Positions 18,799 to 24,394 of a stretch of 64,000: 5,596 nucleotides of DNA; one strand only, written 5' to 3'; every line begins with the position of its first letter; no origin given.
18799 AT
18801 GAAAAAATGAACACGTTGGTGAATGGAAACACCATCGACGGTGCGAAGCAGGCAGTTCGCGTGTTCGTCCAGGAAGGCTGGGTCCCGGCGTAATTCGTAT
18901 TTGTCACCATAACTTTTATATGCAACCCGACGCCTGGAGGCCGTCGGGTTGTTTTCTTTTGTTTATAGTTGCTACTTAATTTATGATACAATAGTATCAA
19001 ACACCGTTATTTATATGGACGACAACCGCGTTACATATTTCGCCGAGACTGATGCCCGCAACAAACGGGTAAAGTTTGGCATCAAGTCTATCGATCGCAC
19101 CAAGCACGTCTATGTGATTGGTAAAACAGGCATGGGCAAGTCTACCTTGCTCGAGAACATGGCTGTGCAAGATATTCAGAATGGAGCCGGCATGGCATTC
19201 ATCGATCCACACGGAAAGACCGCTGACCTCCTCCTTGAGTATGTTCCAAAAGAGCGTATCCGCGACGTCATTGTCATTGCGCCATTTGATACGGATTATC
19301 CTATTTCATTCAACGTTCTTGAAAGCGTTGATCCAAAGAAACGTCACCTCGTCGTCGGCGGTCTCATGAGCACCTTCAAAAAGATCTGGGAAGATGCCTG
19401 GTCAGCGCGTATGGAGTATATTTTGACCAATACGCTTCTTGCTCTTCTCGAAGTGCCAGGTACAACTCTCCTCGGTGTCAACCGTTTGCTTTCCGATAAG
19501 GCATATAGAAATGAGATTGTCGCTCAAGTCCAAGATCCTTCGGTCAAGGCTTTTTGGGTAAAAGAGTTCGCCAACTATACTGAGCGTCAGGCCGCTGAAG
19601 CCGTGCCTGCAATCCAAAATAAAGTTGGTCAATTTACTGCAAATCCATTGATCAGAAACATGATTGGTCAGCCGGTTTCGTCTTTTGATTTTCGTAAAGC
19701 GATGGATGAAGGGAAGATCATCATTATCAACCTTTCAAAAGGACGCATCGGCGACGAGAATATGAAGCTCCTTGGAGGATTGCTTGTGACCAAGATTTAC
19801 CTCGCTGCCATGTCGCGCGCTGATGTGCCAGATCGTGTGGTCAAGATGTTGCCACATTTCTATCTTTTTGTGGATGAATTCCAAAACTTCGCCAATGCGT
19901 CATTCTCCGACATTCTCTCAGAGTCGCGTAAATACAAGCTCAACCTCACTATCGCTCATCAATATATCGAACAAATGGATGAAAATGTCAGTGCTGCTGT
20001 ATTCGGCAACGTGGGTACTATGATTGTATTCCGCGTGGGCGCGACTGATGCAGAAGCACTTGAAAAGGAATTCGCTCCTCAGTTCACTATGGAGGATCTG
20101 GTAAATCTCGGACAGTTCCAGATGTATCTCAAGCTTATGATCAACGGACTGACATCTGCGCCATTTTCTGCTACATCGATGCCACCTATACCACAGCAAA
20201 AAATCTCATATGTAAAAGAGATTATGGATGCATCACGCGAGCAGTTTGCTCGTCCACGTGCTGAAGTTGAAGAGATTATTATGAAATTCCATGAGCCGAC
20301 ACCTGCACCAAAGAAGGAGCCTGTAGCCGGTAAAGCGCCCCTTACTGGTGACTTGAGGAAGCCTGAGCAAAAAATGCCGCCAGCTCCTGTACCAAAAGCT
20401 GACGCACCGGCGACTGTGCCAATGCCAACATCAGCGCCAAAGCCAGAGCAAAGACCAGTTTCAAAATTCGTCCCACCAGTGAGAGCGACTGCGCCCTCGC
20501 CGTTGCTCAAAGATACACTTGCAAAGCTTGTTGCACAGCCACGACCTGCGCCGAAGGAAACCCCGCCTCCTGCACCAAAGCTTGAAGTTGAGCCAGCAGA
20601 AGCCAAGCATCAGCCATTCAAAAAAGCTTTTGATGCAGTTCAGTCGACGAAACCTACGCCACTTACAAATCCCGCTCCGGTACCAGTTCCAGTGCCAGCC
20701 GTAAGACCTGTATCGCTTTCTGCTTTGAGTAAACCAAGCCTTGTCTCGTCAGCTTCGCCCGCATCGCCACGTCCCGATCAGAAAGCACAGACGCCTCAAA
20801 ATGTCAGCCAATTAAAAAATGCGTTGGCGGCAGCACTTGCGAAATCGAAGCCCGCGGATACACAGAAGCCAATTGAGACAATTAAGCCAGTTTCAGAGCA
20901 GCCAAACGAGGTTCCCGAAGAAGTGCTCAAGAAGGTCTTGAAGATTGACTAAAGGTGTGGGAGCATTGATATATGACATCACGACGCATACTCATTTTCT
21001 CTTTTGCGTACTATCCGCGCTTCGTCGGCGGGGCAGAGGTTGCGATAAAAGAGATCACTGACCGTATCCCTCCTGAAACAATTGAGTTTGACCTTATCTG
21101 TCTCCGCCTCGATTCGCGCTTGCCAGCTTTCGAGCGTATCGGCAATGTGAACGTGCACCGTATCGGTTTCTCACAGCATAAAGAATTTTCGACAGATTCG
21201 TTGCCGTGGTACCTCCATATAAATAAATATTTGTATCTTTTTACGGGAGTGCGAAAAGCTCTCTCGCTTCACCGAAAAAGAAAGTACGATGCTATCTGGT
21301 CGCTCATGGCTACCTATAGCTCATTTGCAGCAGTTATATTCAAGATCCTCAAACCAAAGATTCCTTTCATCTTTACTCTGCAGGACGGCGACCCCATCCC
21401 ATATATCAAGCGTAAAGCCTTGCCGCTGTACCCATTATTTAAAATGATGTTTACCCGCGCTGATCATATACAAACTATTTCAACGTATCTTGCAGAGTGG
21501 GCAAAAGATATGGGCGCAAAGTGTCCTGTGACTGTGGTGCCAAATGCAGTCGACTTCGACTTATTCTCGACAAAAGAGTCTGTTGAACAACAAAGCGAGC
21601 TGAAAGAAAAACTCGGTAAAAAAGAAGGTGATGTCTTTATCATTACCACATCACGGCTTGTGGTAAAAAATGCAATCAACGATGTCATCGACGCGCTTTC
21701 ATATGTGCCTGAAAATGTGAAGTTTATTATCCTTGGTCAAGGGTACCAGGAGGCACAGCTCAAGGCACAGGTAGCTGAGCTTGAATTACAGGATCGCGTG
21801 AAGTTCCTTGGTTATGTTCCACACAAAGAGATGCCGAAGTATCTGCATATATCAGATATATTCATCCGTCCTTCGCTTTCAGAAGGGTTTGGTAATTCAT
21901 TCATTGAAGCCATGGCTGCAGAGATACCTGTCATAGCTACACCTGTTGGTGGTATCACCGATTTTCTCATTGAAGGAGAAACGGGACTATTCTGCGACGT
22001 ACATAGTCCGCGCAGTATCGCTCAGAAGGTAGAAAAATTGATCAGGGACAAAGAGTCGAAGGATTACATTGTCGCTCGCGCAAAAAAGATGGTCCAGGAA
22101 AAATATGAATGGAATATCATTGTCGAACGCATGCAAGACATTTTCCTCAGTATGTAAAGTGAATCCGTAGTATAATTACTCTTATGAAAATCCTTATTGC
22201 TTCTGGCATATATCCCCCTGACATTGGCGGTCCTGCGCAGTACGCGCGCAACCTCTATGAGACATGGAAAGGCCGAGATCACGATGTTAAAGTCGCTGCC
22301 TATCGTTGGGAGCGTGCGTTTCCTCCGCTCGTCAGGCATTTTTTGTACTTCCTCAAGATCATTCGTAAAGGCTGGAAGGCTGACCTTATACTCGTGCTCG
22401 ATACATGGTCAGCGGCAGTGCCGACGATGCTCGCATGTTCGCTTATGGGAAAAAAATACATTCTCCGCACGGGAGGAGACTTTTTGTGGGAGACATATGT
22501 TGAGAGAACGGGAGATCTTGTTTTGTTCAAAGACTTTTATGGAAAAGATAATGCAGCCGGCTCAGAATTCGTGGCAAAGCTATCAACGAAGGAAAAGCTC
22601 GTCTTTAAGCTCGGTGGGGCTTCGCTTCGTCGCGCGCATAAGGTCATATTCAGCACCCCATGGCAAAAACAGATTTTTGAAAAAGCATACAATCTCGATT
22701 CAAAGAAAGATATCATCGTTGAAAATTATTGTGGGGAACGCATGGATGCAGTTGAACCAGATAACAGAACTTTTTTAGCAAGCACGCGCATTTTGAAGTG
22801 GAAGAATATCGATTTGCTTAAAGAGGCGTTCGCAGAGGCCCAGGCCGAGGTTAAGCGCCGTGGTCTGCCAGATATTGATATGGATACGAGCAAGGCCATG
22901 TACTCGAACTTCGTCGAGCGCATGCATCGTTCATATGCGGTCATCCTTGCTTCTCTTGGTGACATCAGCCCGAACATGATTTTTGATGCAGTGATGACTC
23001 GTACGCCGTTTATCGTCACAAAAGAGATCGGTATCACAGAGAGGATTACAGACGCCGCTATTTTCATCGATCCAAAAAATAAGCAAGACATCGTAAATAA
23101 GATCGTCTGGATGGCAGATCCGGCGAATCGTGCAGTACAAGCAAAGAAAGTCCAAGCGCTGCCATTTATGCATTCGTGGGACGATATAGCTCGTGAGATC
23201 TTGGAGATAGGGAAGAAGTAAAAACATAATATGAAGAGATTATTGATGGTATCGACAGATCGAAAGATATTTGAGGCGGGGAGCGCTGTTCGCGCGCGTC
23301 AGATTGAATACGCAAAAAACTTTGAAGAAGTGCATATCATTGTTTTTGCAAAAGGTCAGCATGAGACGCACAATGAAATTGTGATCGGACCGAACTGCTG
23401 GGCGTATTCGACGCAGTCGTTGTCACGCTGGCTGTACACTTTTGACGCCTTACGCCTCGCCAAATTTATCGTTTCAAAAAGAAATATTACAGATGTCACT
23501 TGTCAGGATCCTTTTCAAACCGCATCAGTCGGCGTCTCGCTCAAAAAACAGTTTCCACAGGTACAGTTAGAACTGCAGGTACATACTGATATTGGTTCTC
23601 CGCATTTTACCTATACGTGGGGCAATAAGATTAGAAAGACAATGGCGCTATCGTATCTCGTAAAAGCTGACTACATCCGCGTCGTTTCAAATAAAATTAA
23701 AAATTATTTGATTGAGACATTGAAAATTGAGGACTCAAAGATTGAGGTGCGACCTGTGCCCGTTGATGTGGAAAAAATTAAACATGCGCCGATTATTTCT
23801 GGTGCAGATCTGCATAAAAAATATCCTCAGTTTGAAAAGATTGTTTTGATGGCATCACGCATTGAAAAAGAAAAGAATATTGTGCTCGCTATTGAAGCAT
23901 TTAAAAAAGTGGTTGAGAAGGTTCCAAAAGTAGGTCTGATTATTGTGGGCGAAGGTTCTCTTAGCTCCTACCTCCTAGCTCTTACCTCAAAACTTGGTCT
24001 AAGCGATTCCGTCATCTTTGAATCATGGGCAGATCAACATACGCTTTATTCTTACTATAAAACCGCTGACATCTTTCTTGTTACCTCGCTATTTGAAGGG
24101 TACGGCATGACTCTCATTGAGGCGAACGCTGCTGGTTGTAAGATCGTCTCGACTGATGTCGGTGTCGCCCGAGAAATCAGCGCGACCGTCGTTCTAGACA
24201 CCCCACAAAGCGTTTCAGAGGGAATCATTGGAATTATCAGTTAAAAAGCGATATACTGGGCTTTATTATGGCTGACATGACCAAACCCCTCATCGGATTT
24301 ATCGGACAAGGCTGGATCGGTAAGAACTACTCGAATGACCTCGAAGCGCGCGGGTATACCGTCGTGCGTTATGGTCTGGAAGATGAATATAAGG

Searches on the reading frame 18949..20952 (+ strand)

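Call 19: search_protein_families(library=pfam, proteins=[window:18949-20952:+], max_evalue=0.001)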
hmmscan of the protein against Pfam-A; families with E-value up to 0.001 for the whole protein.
window:18949-20952:+ (667 aa): 4 families
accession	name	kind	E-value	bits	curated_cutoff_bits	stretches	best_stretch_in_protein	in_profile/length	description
PF10412.15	TrwB_AAD_bind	-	4.3e-08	32.9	20.5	1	50-366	14-313/387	Type IV secretion-system coupling protein DNA-binding domain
PF12696.13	TraG-D_C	-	1.7e-06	28.4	22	1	304-369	2-70/126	TraM recognition site of TraD and TraG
PF01935.23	DUF87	-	3.5e-06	27.7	23.2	1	51-270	23-207/220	Helicase HerA, central domain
PF02534.20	T4SS-DNA_transf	-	6e-05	22.5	20.1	1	36-345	37-346/468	Type IV secretory system Conjugative DNA transfer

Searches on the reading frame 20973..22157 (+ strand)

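Call 18: search_protein_families(library=pfam, proteins=[window:20973-22157:+], max_evalue=0.001)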
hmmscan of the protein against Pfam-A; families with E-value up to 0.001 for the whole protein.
window:20973-22157:+ (394 aa): 6 families
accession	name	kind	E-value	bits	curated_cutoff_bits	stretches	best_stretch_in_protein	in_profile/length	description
PF00534.26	Glycos_transf_1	-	1.7e-42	145.3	26.4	1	207-373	2-172/172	Glycosyl transferases group 1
PF13692.12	Glyco_trans_1_4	-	5.2e-32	111.5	27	1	223-359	4-142/142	Glycosyl transferases group 1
PF13439.12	Glyco_transf_4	-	2.1e-14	54.4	28.5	1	18-196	1-169/170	Glycosyltransferase Family 4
PF13524.12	Glyco_trans_1_2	-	1.8e-11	44.6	25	1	247-387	13-142/144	Glycosyl transferase-like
PF13579.12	Glyco_trans_4_4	-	2.6e-10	41.3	29.7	1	19-191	1-157/158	Glycosyl transferase 4-like domain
PF20706.3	GT4-conflict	-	1.3e-08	34.7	26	1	160-381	144-379/385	Family 4 Glycosyltransferase in conflict systems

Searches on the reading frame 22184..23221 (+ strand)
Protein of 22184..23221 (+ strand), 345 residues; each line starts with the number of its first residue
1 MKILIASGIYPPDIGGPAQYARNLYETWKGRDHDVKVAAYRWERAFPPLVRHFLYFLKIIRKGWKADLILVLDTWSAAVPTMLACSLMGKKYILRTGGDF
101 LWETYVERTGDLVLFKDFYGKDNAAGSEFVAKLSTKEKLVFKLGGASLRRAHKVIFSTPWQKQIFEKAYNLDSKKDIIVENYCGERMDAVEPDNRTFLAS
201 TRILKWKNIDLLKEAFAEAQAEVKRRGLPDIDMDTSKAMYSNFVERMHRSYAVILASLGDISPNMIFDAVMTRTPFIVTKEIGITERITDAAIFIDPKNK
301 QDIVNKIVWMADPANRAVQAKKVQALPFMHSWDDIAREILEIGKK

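Call 18: search_protein_families(library=pfam, proteins=[window:22184-23221:+], max_evalue=0.001)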
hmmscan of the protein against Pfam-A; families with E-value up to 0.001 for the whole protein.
window:22184-23221:+ (345 aa): 4 families
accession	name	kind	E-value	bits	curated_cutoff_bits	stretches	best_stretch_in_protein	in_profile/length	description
PF00534.26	Glycos_transf_1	-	4.7e-05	23.4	26.4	0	242-310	85-155/172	Glycosyl transferases group 1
PF13439.12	Glyco_transf_4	-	6e-05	23.6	28.5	0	14-175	1-158/170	Glycosyltransferase Family 4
PF13579.12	Glyco_trans_4_4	-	0.00041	21.1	29.7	0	15-47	1-33/158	Glycosyl transferase 4-like domain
PF13692.12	Glyco_trans_1_4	-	0.00067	20.4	27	0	245-310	72-139/142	Glycosyl transferases group 1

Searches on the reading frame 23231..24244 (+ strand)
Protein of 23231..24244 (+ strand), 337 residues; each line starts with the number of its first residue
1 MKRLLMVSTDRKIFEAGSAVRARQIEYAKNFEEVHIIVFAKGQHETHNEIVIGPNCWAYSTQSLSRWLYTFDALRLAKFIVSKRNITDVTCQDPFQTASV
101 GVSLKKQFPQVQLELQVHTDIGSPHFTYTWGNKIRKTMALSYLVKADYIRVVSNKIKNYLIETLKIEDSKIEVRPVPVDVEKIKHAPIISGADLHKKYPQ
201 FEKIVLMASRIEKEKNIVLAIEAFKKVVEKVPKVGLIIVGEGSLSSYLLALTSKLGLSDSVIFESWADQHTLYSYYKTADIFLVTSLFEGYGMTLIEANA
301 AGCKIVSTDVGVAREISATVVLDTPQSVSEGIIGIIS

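Call 18: search_protein_families(library=pfam, proteins=[window:23231-24244:+], max_evalue=0.001)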
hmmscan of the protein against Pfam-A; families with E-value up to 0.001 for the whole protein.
window:23231-24244:+ (337 aa): 4 families
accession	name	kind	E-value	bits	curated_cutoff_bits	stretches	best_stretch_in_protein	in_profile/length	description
PF00534.26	Glycos_transf_1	-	5.6e-29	101.3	26.4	1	202-316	15-130/172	Glycosyl transferases group 1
PF13692.12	Glyco_trans_1_4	-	1.5e-22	80.8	27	1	203-317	2-120/142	Glycosyl transferases group 1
PF13439.12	Glyco_transf_4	-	1.7e-08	35.1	28.5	1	33-182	21-170/170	Glycosyltransferase Family 4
PF20706.3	GT4-conflict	-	6.6e-07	29.1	26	1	182-320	174-324/385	Family 4 Glycosyltransferase in conflict systems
